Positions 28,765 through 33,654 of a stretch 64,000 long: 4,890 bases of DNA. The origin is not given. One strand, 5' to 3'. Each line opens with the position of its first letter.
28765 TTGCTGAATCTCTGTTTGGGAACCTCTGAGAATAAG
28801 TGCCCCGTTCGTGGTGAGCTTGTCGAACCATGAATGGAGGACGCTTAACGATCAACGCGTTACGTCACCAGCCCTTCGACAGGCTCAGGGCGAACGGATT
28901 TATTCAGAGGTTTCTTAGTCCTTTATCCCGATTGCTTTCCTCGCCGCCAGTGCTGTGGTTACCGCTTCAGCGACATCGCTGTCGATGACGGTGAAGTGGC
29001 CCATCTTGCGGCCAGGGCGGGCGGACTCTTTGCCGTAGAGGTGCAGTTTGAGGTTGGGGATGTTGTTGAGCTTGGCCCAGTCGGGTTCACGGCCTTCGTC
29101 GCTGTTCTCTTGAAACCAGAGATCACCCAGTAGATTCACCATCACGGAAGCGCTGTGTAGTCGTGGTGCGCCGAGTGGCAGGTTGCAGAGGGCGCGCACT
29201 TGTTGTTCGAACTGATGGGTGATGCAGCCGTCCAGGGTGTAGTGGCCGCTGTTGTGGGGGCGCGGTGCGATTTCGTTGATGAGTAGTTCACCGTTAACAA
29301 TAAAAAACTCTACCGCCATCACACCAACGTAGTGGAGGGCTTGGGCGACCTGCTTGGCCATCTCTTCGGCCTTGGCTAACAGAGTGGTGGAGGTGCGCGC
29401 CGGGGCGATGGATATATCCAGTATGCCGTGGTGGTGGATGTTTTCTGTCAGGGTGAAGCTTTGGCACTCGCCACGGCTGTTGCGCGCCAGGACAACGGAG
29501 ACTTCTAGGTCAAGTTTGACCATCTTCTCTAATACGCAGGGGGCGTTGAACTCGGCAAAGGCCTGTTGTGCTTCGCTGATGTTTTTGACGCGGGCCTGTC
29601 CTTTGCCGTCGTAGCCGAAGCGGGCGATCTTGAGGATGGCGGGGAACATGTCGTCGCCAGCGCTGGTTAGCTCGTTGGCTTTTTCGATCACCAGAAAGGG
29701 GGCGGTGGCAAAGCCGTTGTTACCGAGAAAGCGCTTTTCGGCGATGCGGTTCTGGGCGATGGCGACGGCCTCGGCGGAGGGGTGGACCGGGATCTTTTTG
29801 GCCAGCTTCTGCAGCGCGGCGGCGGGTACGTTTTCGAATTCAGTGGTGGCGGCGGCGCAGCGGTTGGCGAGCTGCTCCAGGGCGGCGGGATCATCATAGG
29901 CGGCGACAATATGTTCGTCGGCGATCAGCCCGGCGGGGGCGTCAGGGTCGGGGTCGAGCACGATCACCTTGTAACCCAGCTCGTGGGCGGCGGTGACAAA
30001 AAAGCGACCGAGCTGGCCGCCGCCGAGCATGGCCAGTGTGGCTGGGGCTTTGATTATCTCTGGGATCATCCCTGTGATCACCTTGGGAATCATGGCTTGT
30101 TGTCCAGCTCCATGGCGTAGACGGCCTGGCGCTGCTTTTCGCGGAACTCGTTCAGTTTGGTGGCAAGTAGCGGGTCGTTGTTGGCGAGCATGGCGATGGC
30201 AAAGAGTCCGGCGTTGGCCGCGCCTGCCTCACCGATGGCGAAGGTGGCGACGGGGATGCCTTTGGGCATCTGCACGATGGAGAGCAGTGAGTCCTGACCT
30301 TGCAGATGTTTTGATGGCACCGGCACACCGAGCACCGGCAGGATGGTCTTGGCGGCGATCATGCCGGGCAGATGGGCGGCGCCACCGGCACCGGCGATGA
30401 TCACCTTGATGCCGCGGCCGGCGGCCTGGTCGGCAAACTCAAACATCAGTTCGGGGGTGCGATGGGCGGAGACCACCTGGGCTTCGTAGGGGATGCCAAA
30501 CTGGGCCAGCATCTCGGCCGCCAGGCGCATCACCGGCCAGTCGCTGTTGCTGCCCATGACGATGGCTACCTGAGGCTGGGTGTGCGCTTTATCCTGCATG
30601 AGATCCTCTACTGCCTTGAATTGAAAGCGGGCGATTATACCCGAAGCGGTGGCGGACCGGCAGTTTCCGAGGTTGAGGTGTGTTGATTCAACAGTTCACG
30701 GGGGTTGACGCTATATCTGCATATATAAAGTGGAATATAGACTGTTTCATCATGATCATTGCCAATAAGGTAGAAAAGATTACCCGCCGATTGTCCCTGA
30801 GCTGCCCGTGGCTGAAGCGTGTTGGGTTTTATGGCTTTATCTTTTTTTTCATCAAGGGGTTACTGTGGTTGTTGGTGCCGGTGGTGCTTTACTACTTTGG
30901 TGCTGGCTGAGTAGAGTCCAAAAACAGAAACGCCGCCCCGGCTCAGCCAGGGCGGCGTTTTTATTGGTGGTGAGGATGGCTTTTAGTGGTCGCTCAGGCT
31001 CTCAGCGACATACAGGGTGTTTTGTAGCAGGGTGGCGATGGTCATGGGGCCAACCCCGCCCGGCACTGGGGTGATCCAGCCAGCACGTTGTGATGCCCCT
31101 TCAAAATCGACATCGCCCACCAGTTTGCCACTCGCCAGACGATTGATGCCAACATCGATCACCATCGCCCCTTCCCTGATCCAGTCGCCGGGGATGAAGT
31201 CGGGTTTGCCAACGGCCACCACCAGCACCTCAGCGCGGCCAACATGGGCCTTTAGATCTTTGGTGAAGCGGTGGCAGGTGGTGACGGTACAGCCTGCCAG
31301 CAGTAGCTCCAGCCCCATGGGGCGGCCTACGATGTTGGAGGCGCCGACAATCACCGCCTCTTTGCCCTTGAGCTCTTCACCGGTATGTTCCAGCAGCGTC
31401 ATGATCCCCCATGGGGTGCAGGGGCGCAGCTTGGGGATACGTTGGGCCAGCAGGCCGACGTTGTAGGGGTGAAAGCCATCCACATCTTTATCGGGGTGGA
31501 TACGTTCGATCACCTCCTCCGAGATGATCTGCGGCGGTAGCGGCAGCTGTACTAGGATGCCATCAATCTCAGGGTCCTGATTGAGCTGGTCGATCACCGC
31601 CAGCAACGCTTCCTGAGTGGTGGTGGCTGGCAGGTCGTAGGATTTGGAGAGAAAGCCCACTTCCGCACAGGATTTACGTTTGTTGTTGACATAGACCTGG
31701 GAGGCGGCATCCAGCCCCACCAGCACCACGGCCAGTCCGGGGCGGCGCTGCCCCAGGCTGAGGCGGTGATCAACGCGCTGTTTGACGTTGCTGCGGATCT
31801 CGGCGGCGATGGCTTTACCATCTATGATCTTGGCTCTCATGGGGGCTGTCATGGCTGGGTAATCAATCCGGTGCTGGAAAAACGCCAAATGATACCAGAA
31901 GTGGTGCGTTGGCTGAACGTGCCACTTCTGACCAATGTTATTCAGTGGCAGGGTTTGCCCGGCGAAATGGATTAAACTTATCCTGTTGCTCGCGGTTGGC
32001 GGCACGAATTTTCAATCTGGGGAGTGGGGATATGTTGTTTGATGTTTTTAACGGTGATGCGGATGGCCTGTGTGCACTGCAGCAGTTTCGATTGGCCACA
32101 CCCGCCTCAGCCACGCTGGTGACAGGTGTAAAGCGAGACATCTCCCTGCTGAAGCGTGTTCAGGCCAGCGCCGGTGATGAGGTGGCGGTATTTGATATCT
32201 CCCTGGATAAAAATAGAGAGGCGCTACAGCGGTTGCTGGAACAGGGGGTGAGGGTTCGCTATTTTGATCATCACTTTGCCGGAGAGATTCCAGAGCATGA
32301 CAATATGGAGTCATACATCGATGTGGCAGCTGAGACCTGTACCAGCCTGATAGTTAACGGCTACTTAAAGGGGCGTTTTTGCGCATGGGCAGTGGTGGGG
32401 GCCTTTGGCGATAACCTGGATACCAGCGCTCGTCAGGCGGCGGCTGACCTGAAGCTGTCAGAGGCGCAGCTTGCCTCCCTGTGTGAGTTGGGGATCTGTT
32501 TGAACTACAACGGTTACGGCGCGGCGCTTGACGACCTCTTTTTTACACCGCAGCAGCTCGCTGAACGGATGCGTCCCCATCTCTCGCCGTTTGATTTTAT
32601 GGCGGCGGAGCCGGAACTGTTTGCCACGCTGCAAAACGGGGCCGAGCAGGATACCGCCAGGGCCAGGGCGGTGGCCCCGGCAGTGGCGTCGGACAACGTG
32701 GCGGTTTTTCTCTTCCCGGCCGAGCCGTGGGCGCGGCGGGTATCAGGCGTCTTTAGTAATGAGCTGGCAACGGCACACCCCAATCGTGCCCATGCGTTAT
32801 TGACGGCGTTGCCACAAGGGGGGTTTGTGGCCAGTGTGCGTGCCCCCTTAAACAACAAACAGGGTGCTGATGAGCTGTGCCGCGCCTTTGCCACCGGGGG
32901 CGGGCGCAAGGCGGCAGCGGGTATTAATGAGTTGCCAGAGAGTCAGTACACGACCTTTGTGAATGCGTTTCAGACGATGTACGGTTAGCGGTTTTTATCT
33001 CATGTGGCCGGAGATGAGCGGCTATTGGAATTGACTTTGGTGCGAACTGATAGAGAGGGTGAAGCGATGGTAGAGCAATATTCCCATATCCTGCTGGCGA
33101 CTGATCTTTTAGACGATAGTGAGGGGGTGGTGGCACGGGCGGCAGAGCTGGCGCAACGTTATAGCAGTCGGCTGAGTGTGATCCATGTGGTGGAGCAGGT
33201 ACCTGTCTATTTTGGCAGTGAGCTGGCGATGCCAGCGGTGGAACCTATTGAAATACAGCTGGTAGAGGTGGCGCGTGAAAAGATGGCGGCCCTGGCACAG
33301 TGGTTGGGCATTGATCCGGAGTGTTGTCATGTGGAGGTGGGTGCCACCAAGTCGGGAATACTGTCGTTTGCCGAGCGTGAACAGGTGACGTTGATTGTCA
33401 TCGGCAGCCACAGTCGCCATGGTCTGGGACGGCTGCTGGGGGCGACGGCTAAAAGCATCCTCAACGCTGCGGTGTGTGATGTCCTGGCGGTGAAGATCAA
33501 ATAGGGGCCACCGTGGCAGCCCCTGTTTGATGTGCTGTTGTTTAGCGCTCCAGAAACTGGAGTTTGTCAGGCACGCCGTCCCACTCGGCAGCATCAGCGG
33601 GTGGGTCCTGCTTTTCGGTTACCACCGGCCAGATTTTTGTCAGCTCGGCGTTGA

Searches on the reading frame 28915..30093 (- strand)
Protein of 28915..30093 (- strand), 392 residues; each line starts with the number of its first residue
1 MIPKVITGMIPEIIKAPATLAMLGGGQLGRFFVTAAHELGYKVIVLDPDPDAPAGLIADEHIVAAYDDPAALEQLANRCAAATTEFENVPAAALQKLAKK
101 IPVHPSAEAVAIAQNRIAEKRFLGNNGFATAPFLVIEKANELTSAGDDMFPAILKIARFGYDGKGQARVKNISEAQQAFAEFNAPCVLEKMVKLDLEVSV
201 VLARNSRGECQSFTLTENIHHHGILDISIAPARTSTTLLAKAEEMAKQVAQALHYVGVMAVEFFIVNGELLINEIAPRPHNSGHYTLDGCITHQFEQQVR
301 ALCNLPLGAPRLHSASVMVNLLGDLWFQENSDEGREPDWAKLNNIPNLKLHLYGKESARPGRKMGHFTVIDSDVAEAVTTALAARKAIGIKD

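Call 9: search_protein_families(library=ncbifam, proteins=[window:28915-30093:-], max_evalue=1e-10)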
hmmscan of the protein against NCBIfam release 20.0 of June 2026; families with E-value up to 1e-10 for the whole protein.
window:28915-30093:- (392 aa): 9 families
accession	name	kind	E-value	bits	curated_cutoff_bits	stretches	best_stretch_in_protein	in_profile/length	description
NF004677.0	PRK06019.1-3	equivalog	2.6e-175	582.9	441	1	13-391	7-387/389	5-(carboxyamino)imidazole ribonucleotide synthase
NF004676.0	PRK06019.1-2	equivalog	1.3e-123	412.6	387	1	13-373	6-359/363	5-(carboxyamino)imidazole ribonucleotide synthase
TIGR01161.1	purK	equivalog_domain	2.9e-122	408.5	318.4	1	20-377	2-359/362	5-(carboxyamino)imidazole ribonucleotide synthase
NF004679.0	PRK06019.1-5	equivalog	1.6e-121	405.7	326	1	19-383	4-364/376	5-(carboxyamino)imidazole ribonucleotide synthase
NF004675.0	PRK06019.1-1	equivalog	8.8e-117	390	375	1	12-380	4-366/375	5-(carboxyamino)imidazole ribonucleotide synthase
NF004680.0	PRK06019.1-6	equivalog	2.7e-84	283.3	327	1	17-384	17-391/405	5-(carboxyamino)imidazole ribonucleotide synthase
NF004678.0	PRK06019.1-4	equivalog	2.1e-70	237.3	444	1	20-378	4-329/355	5-(carboxyamino)imidazole ribonucleotide synthase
NF006766.0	PRK09288.1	equivalog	9.6e-51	172.8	339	1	16-391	11-393/396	formate-dependent phosphoribosylglycinamide formyltransferase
TIGR01142.1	purT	equivalog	5.5e-39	134.1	502.15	1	21-390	3-379/380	phosphoribosylglycinamide formyltransferase 2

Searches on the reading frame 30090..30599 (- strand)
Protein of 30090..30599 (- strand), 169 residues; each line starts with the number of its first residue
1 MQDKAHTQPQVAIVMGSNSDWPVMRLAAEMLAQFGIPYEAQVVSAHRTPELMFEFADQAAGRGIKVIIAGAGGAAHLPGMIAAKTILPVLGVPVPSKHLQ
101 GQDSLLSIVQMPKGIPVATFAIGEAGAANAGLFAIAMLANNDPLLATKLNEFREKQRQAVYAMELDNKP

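Call 9: search_protein_families(library=ncbifam, proteins=[window:30090-30599:-], max_evalue=1e-10)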
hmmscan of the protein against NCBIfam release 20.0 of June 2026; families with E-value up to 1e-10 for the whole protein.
window:30090-30599:- (169 aa): 1 family
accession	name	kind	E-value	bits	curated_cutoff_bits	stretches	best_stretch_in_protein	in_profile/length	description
TIGR01162.1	purE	equivalog_domain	6.2e-66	220.7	149.6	1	11-163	1-151/156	5-(carboxyamino)imidazole ribonucleotide mutase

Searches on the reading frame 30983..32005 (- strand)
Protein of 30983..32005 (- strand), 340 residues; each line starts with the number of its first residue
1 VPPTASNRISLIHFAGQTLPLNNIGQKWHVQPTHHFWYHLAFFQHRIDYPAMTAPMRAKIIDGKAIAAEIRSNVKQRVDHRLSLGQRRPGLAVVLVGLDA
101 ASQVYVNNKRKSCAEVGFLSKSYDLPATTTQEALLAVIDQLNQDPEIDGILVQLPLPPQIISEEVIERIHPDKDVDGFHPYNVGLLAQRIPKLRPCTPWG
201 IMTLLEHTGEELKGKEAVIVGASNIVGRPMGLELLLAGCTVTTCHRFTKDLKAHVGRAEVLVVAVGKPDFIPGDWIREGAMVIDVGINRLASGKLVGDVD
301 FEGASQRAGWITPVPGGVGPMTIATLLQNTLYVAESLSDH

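Call 9: search_protein_families(library=ncbifam, proteins=[window:30983-32005:-], max_evalue=1e-10)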
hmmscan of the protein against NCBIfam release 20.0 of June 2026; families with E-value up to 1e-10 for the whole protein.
window:30983-32005:- (340 aa): 30 families (the best 25 are shown)
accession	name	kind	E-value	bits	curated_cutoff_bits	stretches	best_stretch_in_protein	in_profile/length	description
NF008058.0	PRK10792.1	equivalog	1.3e-147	490.4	355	1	56-338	1-283/285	bifunctional methylenetetrahydrofolate dehydrogenase/methenyltetrahydrofolate cyclohydrolase FolD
NF010786.0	PRK14189.1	subfamily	6.9e-114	379.8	421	1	56-337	1-281/285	bifunctional methylenetetrahydrofolate dehydrogenase/methenyltetrahydrofolate cyclohydrolase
NF010785.0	PRK14188.1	subfamily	3.4e-110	367.7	396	1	57-337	2-289/297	bifunctional methylenetetrahydrofolate dehydrogenase/methenyltetrahydrofolate cyclohydrolase FolD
NF010787.0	PRK14191.1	equivalog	3.1e-108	361.2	423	1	59-335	2-278/285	bifunctional methylenetetrahydrofolate dehydrogenase/methenyltetrahydrofolate cyclohydrolase FolD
NF010780.0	PRK14183.1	equivalog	1.3e-103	346.1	480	1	59-335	2-278/283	bifunctional 5,10-methylene-tetrahydrofolate dehydrogenase/ 5,10-methylene-tetrahydrofolate cyclohydrolase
NF010781.0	PRK14184.1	equivalog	6.7e-103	343.7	438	1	59-332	2-278/286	bifunctional 5,10-methylene-tetrahydrofolate dehydrogenase/ 5,10-methylene-tetrahydrofolate cyclohydrolase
NF010783.0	PRK14186.1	equivalog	1.6e-96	322.9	333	1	58-332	2-280/297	bifunctional methylenetetrahydrofolate dehydrogenase/methenyltetrahydrofolate cyclohydrolase FolD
NF010790.0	PRK14194.1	equivalog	5.6e-96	321.3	508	1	57-335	3-283/301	bifunctional methylenetetrahydrofolate dehydrogenase/methenyltetrahydrofolate cyclohydrolase FolD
NF010779.0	PRK14182.1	equivalog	5.7e-96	320.9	537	1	59-336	2-279/282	bifunctional 5,10-methylene-tetrahydrofolate dehydrogenase/ 5,10-methylene-tetrahydrofolate cyclohydrolase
NF010776.0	PRK14179.1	equivalog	1.1e-94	316.8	445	1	58-333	2-277/284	bifunctional methylenetetrahydrofolate dehydrogenase/methenyltetrahydrofolate cyclohydrolase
NF010763.0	PRK14166.1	equivalog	1e-92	310.2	501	1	60-334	3-277/282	bifunctional 5,10-methylene-tetrahydrofolate dehydrogenase/ 5,10-methylene-tetrahydrofolate cyclohydrolase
NF010775.0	PRK14178.1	equivalog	2.2e-92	309.3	465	1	60-335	2-272/279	bifunctional methylenetetrahydrofolate dehydrogenase/methenyltetrahydrofolate cyclohydrolase FolD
NF010773.0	PRK14176.1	equivalog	3.8e-92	308.7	437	1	56-336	6-285/287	bifunctional 5,10-methylene-tetrahydrofolate dehydrogenase/ 5,10-methylene-tetrahydrofolate cyclohydrolase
NF010777.0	PRK14180.1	equivalog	7.6e-90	301.2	544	1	60-337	3-280/282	bifunctional 5,10-methylene-tetrahydrofolate dehydrogenase/ 5,10-methylene-tetrahydrofolate cyclohydrolase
NF010766.0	PRK14169.1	equivalog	1.2e-89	300.5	450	1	59-335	3-278/283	bifunctional methylenetetrahydrofolate dehydrogenase/methenyltetrahydrofolate cyclohydrolase FolD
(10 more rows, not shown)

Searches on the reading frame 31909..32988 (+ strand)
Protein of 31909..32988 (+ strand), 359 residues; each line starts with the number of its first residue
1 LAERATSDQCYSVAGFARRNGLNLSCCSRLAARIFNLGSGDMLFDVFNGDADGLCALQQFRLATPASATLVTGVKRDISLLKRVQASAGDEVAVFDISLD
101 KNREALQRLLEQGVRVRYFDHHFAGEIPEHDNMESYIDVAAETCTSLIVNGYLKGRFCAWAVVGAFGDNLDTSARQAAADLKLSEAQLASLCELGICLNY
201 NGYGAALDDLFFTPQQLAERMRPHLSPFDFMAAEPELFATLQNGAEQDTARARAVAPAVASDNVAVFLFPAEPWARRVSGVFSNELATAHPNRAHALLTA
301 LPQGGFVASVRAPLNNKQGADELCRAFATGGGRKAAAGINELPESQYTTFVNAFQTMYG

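Call 36: search_protein_families(library=ncbifam, proteins=[window:31909-32988:+], max_evalue=0.00001)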
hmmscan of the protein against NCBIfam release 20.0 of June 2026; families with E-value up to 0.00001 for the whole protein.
window:31909-32988:+ (359 aa): 0 families

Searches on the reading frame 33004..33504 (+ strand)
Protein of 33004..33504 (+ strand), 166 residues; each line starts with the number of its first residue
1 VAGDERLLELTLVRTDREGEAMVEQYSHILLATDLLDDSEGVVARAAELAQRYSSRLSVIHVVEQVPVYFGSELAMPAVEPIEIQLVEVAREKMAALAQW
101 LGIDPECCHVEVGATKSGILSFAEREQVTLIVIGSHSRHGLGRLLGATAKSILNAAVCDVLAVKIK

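Call 36: search_protein_families(library=ncbifam, proteins=[window:33004-33504:+], max_evalue=0.00001)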
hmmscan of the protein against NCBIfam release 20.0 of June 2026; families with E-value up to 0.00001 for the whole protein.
window:33004-33504:+ (166 aa): 5 families
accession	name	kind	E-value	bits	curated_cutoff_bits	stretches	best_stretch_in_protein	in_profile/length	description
NF008380.0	PRK11175.1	equivalog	1e-12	47.7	227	1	91-164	226-300/313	universal stress protein UspE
NF007512.0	PRK10116.1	equivalog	1.1e-11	44.9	167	1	25-165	2-139/142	universal stress protein UspC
NF011581.0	PRK15005.1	equivalog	2.1e-09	37.7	166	1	29-164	5-144/144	universal stress protein UspF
NF007436.0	PRK09982.1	equivalog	6.4e-07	29.6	203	1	26-163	3-137/142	universal stress protein UspD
NF011698.0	PRK15118.1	equivalog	9.3e-07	29.1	202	1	26-165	3-139/144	universal stress protein UspA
